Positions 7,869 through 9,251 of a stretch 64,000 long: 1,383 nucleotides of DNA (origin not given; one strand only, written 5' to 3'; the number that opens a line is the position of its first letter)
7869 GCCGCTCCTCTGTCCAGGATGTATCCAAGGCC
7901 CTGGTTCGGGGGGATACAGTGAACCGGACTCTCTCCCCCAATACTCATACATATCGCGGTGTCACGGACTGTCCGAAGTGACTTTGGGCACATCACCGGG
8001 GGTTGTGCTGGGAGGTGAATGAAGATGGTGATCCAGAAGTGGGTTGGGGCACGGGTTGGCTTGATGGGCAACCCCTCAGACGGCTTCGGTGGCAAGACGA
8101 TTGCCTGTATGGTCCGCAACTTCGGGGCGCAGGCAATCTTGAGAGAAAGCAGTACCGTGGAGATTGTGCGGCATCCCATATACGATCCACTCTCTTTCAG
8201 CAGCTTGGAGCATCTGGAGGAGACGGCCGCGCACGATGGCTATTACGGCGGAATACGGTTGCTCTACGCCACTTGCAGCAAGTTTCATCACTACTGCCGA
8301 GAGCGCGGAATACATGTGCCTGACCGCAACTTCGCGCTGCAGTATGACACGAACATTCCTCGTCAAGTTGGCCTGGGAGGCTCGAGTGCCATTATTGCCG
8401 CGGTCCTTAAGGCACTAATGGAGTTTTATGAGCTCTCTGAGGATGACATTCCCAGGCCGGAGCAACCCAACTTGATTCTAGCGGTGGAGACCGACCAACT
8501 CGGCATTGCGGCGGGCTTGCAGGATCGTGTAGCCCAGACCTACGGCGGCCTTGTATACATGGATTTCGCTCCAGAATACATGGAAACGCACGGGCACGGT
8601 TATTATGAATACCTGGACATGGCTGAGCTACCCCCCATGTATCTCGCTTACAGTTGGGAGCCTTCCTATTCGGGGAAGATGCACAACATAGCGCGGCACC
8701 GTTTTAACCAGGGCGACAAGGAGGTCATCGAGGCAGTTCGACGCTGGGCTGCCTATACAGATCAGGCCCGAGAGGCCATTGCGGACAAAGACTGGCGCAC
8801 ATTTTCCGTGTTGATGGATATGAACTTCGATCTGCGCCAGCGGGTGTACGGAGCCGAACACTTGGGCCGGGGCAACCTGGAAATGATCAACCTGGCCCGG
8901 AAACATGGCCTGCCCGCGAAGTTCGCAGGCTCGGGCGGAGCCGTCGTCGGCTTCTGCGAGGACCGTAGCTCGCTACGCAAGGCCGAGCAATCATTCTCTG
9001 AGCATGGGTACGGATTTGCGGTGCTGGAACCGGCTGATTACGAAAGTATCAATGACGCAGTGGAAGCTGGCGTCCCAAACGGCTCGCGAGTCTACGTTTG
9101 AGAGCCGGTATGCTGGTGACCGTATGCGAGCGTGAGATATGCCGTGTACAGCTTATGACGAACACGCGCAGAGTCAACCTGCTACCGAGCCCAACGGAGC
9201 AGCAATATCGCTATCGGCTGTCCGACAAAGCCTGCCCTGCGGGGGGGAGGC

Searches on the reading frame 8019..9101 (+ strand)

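Call 78: search_protein_families(library=pfam, proteins=[window:8019-9101:+], max_evalue=0.00001)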
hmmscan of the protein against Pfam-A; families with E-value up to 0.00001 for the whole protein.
window:8019-9101:+ (360 aa): 2 families
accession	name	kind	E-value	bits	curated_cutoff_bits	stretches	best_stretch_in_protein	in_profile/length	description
PF00288.32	GHMP_kinases_N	-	7.6e-12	45.7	22.3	1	91-177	9-87/87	GHMP kinases N terminal domain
PF08544.19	GHMP_kinases_C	-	4.7e-07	30.5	21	1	250-331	1-84/85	GHMP kinases C terminal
